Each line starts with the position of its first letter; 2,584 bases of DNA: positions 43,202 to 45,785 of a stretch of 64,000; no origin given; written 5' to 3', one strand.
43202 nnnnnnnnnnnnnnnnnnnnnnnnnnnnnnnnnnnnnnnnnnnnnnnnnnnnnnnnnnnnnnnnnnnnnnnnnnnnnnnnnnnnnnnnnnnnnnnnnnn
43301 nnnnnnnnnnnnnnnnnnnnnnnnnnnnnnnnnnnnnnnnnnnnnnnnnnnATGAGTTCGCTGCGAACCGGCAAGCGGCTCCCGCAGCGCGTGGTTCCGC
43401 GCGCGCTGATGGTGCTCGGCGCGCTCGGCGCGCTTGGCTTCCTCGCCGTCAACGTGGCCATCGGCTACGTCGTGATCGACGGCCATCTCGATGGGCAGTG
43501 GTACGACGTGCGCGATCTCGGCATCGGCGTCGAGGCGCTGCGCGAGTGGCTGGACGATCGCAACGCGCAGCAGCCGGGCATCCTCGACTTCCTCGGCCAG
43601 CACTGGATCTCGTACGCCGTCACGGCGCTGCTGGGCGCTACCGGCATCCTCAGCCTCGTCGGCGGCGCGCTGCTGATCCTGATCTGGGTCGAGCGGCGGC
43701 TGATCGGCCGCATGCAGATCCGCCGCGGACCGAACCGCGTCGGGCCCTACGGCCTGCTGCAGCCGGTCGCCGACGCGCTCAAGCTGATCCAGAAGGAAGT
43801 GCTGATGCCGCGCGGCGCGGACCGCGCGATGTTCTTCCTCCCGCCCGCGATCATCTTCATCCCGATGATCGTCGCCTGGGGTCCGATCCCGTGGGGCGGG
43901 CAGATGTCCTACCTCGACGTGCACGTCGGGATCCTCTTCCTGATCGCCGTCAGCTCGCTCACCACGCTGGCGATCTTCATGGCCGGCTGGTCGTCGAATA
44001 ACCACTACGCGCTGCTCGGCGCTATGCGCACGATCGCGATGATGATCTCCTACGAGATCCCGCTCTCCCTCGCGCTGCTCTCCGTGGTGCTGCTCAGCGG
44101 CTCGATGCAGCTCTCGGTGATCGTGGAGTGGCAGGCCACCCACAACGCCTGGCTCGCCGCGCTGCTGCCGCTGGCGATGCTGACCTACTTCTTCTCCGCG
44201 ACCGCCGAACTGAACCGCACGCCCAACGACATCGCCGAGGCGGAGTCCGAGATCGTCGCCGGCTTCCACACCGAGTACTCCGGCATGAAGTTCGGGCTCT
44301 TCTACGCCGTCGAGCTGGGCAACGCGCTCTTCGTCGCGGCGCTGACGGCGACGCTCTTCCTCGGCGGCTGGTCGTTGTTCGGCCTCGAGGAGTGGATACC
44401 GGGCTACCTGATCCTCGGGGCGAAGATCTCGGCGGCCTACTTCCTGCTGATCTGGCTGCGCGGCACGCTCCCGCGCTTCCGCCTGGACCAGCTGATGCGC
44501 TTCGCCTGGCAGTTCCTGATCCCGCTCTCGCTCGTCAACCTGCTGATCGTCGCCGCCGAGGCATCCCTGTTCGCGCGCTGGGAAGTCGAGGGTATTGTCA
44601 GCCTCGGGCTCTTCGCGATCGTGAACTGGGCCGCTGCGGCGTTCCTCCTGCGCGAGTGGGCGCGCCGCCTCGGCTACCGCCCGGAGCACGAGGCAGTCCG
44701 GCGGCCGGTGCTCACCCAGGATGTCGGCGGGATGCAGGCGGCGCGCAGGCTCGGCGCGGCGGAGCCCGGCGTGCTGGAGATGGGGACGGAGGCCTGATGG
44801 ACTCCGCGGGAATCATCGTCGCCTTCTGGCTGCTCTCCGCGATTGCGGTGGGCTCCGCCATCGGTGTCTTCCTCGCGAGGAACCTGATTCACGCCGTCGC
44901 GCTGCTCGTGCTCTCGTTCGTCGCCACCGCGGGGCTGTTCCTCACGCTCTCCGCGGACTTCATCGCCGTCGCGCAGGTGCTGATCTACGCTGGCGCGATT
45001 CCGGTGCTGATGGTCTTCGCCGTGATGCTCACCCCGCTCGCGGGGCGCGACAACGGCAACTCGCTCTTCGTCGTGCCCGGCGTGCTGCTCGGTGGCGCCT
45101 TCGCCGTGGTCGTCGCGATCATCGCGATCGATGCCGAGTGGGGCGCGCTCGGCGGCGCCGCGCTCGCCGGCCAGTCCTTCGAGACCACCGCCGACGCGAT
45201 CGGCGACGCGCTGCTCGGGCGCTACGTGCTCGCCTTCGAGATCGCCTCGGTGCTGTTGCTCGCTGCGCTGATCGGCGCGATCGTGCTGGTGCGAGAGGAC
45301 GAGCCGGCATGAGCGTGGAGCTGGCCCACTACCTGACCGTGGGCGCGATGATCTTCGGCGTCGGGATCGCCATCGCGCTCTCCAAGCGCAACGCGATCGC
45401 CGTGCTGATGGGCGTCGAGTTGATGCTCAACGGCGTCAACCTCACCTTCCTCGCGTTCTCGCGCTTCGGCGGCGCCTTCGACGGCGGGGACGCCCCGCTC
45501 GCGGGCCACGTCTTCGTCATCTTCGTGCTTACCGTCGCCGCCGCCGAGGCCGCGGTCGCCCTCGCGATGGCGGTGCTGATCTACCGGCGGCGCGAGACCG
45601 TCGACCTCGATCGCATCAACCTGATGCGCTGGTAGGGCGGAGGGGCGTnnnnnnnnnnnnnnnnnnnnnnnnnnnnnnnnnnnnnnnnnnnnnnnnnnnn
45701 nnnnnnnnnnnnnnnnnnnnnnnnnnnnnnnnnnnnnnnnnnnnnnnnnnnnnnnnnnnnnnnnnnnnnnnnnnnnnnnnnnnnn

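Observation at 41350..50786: Reduced complex-I operon with gene order A-C-D-H-J-K-(ORF)-L-M-N: every Fe-S or peripheral-arm gene (B, E, F, G, I) is missing, and NuoH is extended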

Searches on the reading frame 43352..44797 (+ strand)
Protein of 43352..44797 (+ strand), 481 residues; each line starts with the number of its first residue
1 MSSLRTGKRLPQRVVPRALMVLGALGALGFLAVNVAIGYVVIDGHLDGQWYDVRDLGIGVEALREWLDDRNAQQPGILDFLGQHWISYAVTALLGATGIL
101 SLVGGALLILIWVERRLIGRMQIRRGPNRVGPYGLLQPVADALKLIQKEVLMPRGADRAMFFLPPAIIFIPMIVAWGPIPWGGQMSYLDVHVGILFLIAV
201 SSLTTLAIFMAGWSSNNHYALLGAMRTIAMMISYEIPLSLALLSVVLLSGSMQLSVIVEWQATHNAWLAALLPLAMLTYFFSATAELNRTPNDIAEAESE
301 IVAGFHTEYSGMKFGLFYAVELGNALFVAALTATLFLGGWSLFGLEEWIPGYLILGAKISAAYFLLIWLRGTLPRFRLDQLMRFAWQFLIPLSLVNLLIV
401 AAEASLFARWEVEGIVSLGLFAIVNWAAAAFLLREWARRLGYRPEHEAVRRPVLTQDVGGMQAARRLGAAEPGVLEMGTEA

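Call 5: search_protein_families(library=pfam, proteins=[window:43352-44797:+], max_evalue=0.01)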
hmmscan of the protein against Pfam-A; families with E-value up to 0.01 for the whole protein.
window:43352-44797:+ (481 aa): 1 family
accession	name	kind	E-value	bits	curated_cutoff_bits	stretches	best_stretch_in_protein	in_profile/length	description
PF00146.26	NADHdh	-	1.2e-109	366.8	27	1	99-401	6-298/298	NADH dehydrogenase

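Call 7: search_protein_families(library=ncbifam, proteins=[window:43352-44797:+], max_evalue=0.00001)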
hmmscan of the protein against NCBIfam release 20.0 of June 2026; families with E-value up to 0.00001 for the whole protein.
window:43352-44797:+ (481 aa): 7 families
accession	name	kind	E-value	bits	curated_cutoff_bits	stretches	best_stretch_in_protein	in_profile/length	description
NF004741.0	PRK06076.1-2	equivalog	4.9e-99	331.7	305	1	85-404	15-333/337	NADH-quinone oxidoreductase subunit NuoH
NF004743.0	PRK06076.1-4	equivalog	1.2e-90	304.5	494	1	105-438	29-376/433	NADH-quinone oxidoreductase subunit NuoH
NF004745.0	PRK06076.1-6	equivalog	1.5e-90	303.9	450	1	94-405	17-334/341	NADH-quinone oxidoreductase subunit NuoH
NF004742.0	PRK06076.1-3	equivalog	3.1e-85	286.5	531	1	80-402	14-346/356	NADH-quinone oxidoreductase subunit NuoH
NF004740.0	PRK06076.1-1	equivalog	1.6e-81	274.4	399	1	90-402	12-318/325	NADH-quinone oxidoreductase subunit NuoH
NF040610.1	F420_dehyd_FpoH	exception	4.9e-77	259.6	475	1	85-401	6-333/339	F420H2 dehydrogenase subunit FpoH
NF004744.0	PRK06076.1-5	equivalog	1.6e-76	257.8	542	2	106-349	44-289/372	NADH-quinone oxidoreductase subunit NuoH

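Call 41: search_solved_structures(query=window:43352-44797:+, max_evalue=1e-20, show_alignments=1)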
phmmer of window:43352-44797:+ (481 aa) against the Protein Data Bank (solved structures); distinct sequences matched with E-value up to 1e-20: 32.
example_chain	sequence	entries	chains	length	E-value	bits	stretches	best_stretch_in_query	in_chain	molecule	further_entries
4he8_H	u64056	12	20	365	1.2e-70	241.7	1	84-405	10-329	NADH-quinone oxidoreductase subunit 8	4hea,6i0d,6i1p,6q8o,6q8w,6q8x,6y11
8e9g_H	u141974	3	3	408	1.1e-66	228.7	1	106-424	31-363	NADH-quinone oxidoreductase subunit H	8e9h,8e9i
7a23_H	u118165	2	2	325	9.1e-66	225.6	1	99-401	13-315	Nad1m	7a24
8e73_1M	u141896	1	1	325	5.2e-65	223.1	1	99-403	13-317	Nad1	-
7zm7_1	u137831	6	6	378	1.4e-64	221.7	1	100-356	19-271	NADH-ubiquinone oxidoreductase chain 1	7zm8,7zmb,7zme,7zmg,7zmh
6x89_1M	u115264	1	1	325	1.9e-64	221.3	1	99-403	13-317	NU1M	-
5gpn_e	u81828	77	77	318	3.9e-64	220.3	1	106-395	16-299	NADH-ubiquinone oxidoreductase chain 1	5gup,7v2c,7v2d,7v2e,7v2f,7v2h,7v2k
7aqq_H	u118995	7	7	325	4.1e-64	220.2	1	99-401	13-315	NADH-ubiquinone oxidoreductase chain 1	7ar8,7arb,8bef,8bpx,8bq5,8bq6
7ar7_H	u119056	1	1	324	4.1e-64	220.2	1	99-401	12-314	NADH-ubiquinone oxidoreductase chain 1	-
8ud1_1H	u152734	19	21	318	4.2e-64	220.1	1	106-395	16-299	NADH-ubiquinone oxidoreductase chain 1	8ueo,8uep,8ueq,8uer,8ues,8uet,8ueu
9ti4_s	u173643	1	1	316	4.4e-64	220.1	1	106-398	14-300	NADH-ubiquinone oxidoreductase chain 1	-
9cwt_s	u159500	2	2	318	4.5e-64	220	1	106-398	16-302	NADH-ubiquinone oxidoreductase chain 1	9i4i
5xtc_s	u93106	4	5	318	2e-63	217.9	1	106-398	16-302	NADH-ubiquinone oxidoreductase chain 1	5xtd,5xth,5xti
5lnk_H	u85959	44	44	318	2.7e-63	217.5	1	106-395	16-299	Mitochondrial complex I, ND1 subunit | NADH-ubiquinone oxidoreductase chain 1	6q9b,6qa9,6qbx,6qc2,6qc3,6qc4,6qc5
6nbq_A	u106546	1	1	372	3.3e-63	217.2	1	105-402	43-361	NdhA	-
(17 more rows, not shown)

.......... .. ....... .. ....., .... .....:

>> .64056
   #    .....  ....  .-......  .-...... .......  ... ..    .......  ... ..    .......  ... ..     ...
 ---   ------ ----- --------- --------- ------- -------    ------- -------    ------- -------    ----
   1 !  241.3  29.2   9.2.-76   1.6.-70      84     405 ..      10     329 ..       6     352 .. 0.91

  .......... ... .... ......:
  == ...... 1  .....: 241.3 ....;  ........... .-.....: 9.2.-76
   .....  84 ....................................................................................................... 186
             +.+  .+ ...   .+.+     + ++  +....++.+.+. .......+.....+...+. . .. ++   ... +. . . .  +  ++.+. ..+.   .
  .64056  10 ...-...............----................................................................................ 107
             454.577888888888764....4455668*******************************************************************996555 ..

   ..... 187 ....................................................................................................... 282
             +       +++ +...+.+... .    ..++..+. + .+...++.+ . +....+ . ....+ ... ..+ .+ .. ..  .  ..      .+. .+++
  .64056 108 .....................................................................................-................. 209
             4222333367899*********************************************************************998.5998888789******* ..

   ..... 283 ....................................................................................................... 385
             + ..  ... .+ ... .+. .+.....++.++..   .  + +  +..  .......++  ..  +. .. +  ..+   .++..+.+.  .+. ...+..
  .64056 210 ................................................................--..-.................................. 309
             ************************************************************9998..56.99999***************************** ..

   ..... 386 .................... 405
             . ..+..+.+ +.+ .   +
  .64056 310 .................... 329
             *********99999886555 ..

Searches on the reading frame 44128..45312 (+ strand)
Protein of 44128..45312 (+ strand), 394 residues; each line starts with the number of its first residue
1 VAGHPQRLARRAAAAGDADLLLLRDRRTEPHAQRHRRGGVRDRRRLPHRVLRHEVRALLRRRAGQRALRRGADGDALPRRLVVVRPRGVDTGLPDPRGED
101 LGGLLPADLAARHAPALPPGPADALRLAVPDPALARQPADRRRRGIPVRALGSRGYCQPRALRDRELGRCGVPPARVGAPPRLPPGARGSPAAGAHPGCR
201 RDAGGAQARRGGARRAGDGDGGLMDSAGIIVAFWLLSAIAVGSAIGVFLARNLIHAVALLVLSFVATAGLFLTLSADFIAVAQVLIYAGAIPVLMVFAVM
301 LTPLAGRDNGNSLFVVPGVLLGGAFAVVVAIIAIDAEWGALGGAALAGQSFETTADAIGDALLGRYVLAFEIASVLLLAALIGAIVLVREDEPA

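Call 5: search_protein_families(library=pfam, proteins=[window:44128-45312:+], max_evalue=0.01)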
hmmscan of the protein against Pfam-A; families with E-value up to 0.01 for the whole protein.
window:44128-45312:+ (394 aa): 1 family
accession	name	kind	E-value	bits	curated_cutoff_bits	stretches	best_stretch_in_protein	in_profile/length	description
PF00499.25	Oxidored_q3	-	1e-32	113.4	33.2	1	243-387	1-146/146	NADH-ubiquinone/plastoquinone oxidoreductase chain 6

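Call 7: search_protein_families(library=ncbifam, proteins=[window:44128-45312:+], max_evalue=0.00001)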
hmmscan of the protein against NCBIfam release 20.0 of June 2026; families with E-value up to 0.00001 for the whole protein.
window:44128-45312:+ (394 aa): 12 families
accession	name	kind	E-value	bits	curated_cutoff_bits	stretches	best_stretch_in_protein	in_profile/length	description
NF005168.0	PRK06638.2-3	equivalog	2.8e-31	108.7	154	1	228-392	3-169/172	NADH-quinone oxidoreductase subunit J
NF005163.0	PRK06638.1-3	equivalog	1.6e-29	102.8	174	1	230-391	9-170/203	NADH-quinone oxidoreductase subunit J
NF005164.0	PRK06638.1-4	equivalog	8.6e-25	87.3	154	1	231-388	6-169/211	NADH-quinone oxidoreductase subunit J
NF005165.0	PRK06638.1-5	equivalog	9.7e-25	87.1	192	1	226-388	16-181/282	NADH-quinone oxidoreductase subunit J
NF005166.0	PRK06638.2-1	equivalog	5.1e-23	81.9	284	1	228-392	3-167/174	NADH-quinone oxidoreductase subunit J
NF005162.0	PRK06638.1-1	equivalog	7e-22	78.1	157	1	231-392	3-163/184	NADH-quinone oxidoreductase subunit J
NF005167.0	PRK06638.2-2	equivalog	3.6e-17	62.7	137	1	231-389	5-163/176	NADH-quinone oxidoreductase subunit J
NF005025.0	PRK06433.1-5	equivalog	6.4e-14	52.1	95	1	230-302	13-85/96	NADH dehydrogenase subunit J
NF005024.0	PRK06433.1-4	equivalog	3.4e-12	46.4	101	1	231-303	7-79/89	NADH dehydrogenase subunit J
NF005023.0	PRK06433.1-2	equivalog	5.2e-09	36.4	92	1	233-302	7-76/82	NADH dehydrogenase subunit J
NF005169.0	PRK06638.2-4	equivalog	1.4e-06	28.4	319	1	231-386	5-163/182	NADH-quinone oxidoreductase subunit J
NF040613.1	F420_dehyd_FpoJ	exception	2.2e-06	27.5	110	1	323-391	12-79/81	F420H2 dehydrogenase subunit FpoJ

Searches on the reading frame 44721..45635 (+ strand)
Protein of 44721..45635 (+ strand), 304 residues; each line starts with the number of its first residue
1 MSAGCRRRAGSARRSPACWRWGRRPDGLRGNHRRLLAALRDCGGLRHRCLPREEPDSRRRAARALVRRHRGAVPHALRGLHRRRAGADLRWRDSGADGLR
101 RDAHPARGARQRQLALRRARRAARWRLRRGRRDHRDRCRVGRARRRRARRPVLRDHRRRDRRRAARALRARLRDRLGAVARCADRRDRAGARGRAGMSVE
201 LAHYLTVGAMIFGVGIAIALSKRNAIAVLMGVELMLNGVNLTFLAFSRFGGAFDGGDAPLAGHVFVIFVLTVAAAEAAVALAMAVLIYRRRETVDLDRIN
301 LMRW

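Call 5: search_protein_families(library=pfam, proteins=[window:44721-45635:+], max_evalue=0.01)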
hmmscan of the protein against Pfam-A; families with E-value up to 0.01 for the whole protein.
window:44721-45635:+ (304 aa): 1 family
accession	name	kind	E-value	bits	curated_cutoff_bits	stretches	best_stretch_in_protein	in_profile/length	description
PF00420.29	Oxidored_q2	-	4.5e-25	87.7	26.1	1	203-304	1-95/95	NADH-ubiquinone/plastoquinone oxidoreductase chain 4L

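Call 7: search_protein_families(library=ncbifam, proteins=[window:44721-45635:+], max_evalue=0.00001)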
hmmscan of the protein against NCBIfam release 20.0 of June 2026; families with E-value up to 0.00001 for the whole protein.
window:44721-45635:+ (304 aa): 6 families
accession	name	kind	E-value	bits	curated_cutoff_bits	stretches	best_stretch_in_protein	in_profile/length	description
NF004322.0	PRK05715.1-4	equivalog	1.6e-31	108.4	128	1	197-304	2-104/104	NADH-quinone oxidoreductase subunit NuoK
NF040614.1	F420_dehyd_FpoK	exception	5.3e-25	87.7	145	1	201-304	2-98/98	F420H2 dehydrogenase subunit FpoK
NF004320.0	PRK05715.1-2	equivalog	1.5e-24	85.9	57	1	200-304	2-99/99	NADH-quinone oxidoreductase subunit NuoK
NF004321.0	PRK05715.1-3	equivalog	2.1e-24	85.7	91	1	199-300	2-97/101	NADH-quinone oxidoreductase subunit NuoK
NF004323.0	PRK05715.1-5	equivalog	5.5e-24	84.4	89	1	197-303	1-101/102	NADH-quinone oxidoreductase subunit NuoK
NF004319.0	PRK05715.1-1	equivalog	2.5e-15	56.5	101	1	199-303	2-99/100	NADH-quinone oxidoreductase subunit NuoK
